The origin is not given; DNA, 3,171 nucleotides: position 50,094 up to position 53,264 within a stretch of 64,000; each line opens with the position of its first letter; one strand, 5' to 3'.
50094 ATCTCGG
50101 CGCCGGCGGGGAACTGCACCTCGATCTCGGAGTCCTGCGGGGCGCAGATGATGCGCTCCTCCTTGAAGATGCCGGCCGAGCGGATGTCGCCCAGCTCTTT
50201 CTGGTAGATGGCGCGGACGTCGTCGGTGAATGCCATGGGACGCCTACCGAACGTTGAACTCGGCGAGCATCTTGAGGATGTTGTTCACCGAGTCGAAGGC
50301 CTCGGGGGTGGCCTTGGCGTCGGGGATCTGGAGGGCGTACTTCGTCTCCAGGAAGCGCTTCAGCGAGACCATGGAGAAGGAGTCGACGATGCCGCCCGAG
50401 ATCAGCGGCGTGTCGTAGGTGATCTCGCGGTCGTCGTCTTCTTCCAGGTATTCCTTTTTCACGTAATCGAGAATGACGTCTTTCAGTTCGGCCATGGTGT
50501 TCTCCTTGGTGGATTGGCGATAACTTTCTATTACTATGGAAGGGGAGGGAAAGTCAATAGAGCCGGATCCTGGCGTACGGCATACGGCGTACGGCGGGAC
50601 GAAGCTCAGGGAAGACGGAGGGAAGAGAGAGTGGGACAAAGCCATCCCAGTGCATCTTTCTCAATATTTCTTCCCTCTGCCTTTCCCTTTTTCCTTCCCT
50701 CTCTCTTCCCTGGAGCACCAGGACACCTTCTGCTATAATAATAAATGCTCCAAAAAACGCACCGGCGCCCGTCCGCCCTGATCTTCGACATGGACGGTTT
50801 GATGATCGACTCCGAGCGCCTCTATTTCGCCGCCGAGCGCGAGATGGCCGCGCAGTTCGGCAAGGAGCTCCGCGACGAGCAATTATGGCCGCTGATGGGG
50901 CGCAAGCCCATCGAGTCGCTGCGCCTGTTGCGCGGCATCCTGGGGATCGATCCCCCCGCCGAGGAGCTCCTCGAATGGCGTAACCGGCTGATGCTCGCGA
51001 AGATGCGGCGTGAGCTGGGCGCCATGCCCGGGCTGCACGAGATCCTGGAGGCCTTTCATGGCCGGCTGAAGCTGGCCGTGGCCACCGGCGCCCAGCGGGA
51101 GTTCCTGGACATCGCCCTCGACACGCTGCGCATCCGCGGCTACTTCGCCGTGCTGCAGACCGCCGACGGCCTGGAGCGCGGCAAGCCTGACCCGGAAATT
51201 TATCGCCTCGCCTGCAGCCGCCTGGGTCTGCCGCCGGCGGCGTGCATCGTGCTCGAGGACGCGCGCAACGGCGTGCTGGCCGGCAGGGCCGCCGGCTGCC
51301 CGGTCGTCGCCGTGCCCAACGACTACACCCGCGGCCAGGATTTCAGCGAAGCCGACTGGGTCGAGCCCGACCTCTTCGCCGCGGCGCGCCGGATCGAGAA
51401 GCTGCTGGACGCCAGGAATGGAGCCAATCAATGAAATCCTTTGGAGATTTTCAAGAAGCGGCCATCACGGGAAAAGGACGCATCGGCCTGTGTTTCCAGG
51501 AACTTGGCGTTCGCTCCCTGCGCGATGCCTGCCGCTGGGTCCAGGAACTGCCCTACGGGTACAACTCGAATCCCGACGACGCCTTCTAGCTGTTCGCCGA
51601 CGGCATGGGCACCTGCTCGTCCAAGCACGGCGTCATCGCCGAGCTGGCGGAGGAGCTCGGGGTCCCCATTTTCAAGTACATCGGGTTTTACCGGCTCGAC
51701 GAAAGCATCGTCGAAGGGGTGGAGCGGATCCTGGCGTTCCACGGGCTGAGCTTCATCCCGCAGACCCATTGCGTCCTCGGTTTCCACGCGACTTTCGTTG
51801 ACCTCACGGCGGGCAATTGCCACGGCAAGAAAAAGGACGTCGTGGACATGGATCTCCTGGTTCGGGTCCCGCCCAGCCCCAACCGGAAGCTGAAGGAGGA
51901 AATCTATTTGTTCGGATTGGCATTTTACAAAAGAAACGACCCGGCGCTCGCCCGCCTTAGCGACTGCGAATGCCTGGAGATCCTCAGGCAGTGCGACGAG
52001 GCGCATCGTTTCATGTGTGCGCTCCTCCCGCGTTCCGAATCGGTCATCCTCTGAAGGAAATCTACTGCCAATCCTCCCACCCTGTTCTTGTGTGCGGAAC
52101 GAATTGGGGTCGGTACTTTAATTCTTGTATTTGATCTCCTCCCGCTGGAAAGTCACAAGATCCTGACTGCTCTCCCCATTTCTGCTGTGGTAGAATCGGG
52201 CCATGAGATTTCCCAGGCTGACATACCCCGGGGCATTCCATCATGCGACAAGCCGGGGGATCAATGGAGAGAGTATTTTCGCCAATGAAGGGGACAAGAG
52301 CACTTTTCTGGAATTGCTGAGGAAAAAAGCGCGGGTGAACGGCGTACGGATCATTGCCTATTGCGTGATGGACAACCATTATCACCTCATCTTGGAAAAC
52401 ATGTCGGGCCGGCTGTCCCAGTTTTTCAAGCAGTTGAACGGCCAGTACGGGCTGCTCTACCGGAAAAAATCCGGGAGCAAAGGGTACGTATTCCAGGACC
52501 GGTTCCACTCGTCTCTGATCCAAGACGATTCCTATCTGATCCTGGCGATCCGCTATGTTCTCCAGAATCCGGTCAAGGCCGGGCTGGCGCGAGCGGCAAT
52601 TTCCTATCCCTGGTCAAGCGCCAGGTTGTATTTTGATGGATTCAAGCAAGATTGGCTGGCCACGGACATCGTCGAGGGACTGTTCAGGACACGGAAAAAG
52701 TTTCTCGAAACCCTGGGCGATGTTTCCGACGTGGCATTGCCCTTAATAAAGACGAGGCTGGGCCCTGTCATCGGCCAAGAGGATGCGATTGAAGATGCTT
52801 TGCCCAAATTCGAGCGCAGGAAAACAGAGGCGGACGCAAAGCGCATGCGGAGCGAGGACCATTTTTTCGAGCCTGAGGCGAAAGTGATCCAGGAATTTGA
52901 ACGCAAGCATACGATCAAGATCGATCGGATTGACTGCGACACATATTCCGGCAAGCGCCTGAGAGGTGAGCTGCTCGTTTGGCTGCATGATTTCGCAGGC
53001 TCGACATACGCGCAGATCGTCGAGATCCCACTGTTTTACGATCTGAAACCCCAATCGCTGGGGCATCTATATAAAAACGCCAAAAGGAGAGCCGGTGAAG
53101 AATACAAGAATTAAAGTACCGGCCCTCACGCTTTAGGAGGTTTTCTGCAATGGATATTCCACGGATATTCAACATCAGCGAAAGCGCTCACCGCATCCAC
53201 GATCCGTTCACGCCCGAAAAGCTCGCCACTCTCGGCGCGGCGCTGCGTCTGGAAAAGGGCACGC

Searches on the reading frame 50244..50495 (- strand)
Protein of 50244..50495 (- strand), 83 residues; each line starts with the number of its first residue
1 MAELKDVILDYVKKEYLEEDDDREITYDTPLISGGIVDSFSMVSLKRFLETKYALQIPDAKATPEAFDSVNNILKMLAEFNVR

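Call 39: search_protein_families(library=ncbifam, proteins=[window:50244-50495:-], max_evalue=0.01)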
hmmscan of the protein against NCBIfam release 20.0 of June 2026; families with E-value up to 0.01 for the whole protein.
window:50244-50495:- (83 aa): 10 families
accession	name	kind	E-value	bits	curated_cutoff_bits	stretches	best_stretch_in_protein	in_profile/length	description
NF052616.1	ACP_for_OlsHI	equivalog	9.1e-15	54.8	130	1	1-79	1-79/83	ornithine lipid biosynthesis acyl carrier protein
NF058660.1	cispen_ACP_AmcB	equivalog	2.4e-06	27.6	80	1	20-78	18-76/80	cispentacin biosynthesis acyl carrier protein AmcB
NF003464.0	PRK05087.1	equivalog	7.9e-05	22.6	68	1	3-79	2-76/78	D-alanine--poly(phosphoribitol) ligase subunit DltC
NF040636.1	AcpM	exception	0.00024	21.1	146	1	22-76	22-78/93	meromycolate extension acyl carrier protein AcpM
NF005798.0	PRK07639.1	equivalog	0.00026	21.4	100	1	35-80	36-81/91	petrobactin biosynthesis protein AsbD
NF002147.0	PRK00982.1-1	equivalog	0.00095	18.9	84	1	23-62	25-64/83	acyl carrier protein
NF005480.0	PRK07081.1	equivalog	0.0015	18.4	72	1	24-79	21-75/83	acyl carrier protein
NF002148.0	PRK00982.1-2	subfamily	0.0015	18.3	71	1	21-78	20-75/79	acyl carrier protein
TIGR00517.1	acyl_carrier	equivalog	0.0023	17.8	70.45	1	14-77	13-73/77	acyl carrier protein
TIGR01688.1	dltC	equivalog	0.0037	17.3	52.35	1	18-78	12-72/73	D-alanine--poly(phosphoribitol) ligase subunit 2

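Call 40: search_protein_families(library=pfam, proteins=[window:50244-50495:-], max_evalue=0.01)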
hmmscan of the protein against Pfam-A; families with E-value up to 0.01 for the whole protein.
window:50244-50495:- (83 aa): 0 families

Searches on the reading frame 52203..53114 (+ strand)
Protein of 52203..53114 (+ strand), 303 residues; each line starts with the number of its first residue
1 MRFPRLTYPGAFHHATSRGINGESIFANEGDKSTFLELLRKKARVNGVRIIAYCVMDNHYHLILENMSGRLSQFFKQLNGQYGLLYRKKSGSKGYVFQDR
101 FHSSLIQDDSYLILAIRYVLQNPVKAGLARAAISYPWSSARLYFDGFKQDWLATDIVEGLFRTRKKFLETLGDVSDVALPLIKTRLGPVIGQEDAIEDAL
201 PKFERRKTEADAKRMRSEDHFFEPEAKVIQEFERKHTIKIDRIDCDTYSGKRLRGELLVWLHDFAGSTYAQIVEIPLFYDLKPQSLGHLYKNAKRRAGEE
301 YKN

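Call 39: search_protein_families(library=ncbifam, proteins=[window:52203-53114:+], max_evalue=0.01)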
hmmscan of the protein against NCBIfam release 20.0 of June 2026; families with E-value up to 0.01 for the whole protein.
window:52203-53114:+ (303 aa): 1 family
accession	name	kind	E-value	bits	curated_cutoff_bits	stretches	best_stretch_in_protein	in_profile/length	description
NF047646.1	REP_Tyr_transpos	equivalog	1.8e-19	70.1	80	1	4-138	3-146/146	REP-associated tyrosine transposase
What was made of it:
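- On REP / BIME (GTAG- or CGTC-tagged extragenic palindromes): The Y1 gene at 52203-53114 hits the RAYT model below its cutoff (70 bits against 80; call 39).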

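Call 40: search_protein_families(library=pfam, proteins=[window:52203-53114:+], max_evalue=0.01)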
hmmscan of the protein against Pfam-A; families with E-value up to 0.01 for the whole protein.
window:52203-53114:+ (303 aa): 1 family
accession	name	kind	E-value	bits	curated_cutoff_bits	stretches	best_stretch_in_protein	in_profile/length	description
PF01797.21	Y1_Tnp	-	1.1e-08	35.7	23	1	23-119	17-118/121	Transposase IS200 like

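Call 53: find_related_loci(query=window:52203-53114:+, collection=genome_contigs, flank=2500)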
Query window:52203-53114:+ (303 aa) in genome_contigs; peptide patterns used: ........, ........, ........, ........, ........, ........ (x = any residue, [..] = any of these).
111 stretches matched a pattern; 25 encode a relative of the query (tblastn E <= 1e-3); 25 distinct loci.
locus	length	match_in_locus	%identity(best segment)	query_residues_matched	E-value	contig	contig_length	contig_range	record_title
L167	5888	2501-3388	50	1-296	1e-95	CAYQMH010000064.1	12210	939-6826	MAG TPA_asm: uncultured bacterium isolate binchicken_co34_518 genome assembly, contig: NODE_8922_length_12210_cov_28.419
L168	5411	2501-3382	46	1-294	3e-89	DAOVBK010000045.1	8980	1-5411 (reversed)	MAG TPA_asm: Candidatus Stahlbacteria bacterium isolate CSMAG_1003 CSMAG_1003_k141_2485693_length_8980_cov_5.9618, whole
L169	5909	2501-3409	47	1-303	3e-87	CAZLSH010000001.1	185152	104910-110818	MAG TPA_asm: uncultured Clostridia bacterium isolate SRP192927_co7_47 genome assembly, contig: NODE_45_length_185152_cov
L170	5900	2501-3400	48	1-300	4e-86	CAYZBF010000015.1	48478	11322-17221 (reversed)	MAG TPA_asm: uncultured bacterium isolate binchicken_co100_433 genome assembly, contig: NODE_984_length_48478_cov_9.0122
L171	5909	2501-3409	47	1-301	3e-79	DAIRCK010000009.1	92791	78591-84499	MAG TPA_asm: bacterium isolate CTOTU1359 NODE_30_length_92791_cov_7.977549, whole genome shotgun sequence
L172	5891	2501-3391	43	1-296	2e-76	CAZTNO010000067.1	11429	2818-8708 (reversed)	MAG TPA_asm: uncultured Clostridia bacterium isolate binchicken_co154_263 genome assembly, contig: NODE_11185_length_114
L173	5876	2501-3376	41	5-296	5e-75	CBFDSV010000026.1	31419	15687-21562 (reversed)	MAG TPA_asm: uncultured bacterium isolate SRR6823440_binner123_Refined_64 genome assembly, contig: ERZ650341.566, whole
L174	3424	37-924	41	1-296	2e-71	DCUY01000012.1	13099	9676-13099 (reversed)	MAG TPA_asm: candidate division WOR-3 bacterium UBA2202 UBA2202_contig_110934, whole genome shotgun sequence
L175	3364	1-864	42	11-295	1e-70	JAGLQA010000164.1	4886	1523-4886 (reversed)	MAG: Candidatus Aminicenantes bacterium isolate RS_8_31 ROV157_8.bin.31.fa_164, whole genome shotgun sequence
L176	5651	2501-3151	36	5-210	1e-34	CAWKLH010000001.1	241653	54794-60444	MAG: Nitrospirota bacterium isolate MFD04651.bin.1.135 genome assembly, contig: contig_10208, whole genome shotgun seque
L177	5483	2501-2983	39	5-164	2e-31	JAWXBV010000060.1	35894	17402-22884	MAG: Nitrospirota bacterium isolate MP7G1.139 k99_655066, whole genome shotgun sequence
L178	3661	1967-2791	28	5-286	2e-31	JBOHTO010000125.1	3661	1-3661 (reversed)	MAG: Gemmatimonadaceae bacterium isolate M3-S_metabat2.bin.433 k127_4475785, whole genome shotgun sequence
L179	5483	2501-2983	39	5-164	7e-31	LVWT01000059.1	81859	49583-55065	MAG: Nitrospira sp. SG-bin2 contig7789, whole genome shotgun sequence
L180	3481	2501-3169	32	5-216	7e-30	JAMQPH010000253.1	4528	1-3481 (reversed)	MAG: Pyrinomonadaceae bacterium isolate SH2 k141_436003, whole genome shotgun sequence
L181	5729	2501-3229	30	2-234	5e-28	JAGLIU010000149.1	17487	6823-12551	MAG: Candidatus Omnitrophota bacterium isolate RS_3_17 ROV157_3.bin.17.fa_149, whole genome shotgun sequence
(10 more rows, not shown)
